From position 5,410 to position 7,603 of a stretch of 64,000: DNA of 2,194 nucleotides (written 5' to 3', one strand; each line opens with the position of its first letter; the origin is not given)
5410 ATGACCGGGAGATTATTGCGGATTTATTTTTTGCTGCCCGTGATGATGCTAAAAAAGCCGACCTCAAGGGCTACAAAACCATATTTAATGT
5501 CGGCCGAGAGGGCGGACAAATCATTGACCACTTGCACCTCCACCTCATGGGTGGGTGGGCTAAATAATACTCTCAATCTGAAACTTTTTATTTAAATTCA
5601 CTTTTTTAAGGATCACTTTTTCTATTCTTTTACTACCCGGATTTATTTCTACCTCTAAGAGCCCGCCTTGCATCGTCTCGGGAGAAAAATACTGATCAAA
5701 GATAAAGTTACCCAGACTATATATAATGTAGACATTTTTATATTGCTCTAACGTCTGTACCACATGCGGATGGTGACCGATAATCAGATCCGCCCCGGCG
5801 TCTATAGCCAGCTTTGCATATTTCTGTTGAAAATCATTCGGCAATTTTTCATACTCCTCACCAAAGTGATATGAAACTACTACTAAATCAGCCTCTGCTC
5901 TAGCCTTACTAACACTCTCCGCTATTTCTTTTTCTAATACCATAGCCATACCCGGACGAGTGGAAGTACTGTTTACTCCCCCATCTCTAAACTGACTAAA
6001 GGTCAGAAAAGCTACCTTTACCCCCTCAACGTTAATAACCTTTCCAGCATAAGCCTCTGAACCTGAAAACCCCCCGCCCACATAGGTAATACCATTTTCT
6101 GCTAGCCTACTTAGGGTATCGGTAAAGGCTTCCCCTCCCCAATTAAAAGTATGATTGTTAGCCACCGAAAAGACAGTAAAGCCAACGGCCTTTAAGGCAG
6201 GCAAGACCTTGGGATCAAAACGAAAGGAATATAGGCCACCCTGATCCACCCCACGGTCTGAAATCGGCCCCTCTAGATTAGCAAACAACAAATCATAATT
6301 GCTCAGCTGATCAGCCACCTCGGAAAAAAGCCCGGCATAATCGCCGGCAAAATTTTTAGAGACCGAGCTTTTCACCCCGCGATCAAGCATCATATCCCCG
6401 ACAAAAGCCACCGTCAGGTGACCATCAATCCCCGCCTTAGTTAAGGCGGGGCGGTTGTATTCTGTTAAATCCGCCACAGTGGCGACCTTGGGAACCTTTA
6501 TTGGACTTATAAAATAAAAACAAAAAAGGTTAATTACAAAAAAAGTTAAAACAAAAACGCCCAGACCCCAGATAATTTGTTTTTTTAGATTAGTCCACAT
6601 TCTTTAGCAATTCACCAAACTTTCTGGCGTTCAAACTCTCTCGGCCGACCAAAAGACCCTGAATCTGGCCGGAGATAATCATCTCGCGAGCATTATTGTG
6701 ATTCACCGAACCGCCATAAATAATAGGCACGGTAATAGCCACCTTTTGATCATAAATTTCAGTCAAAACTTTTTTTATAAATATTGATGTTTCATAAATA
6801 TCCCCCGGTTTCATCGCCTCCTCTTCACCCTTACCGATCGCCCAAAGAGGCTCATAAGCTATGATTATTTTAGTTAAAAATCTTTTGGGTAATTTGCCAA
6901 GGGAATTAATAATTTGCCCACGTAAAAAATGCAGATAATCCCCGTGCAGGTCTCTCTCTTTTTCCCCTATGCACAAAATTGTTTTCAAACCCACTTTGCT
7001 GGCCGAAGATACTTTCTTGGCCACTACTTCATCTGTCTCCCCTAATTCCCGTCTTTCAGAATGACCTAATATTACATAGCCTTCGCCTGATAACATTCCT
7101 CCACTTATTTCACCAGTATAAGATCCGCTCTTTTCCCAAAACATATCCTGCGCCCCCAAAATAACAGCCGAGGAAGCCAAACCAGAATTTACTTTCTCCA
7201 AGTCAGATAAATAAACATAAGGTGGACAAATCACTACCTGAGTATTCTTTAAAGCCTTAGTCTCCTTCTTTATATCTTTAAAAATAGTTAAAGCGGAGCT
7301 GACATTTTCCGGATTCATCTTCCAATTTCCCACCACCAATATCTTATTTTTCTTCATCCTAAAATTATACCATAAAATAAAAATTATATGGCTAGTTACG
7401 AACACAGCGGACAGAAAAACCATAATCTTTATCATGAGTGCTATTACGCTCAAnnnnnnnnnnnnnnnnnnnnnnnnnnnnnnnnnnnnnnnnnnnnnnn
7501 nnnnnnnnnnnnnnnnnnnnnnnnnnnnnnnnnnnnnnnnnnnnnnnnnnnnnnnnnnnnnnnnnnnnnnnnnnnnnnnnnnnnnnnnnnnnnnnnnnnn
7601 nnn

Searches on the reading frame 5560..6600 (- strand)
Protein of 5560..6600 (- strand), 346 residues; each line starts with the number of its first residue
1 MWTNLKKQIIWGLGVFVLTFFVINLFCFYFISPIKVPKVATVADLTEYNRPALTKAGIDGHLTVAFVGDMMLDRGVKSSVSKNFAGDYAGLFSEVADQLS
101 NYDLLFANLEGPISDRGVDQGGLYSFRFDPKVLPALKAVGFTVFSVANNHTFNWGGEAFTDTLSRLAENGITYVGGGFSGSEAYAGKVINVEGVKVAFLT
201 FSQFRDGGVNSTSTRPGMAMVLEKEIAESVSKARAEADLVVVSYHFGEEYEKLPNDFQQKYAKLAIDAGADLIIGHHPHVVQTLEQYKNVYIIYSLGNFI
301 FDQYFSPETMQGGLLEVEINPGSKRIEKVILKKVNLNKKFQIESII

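Call 84: search_protein_families(library=pfam, proteins=[window:5560-6600:-], max_evalue=0.00001)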
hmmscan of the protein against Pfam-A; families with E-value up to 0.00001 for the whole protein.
window:5560-6600:- (346 aa): 1 family
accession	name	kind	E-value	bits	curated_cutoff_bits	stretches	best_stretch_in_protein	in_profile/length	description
PF09587.15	PGA_cap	-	1.1e-70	238.5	27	1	63-303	1-255/255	Bacterial capsule synthesis protein PGA_cap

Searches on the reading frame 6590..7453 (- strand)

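Call 84: search_protein_families(library=pfam, proteins=[window:6590-7453:-], max_evalue=0.00001)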
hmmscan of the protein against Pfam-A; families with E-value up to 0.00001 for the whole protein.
window:6590-7453:- (287 aa): 1 family
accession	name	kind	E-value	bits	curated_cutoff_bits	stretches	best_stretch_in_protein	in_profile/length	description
PF00121.24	TIM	-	2.4e-66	224.2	20.1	1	39-285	2-244/245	Triosephosphate isomerase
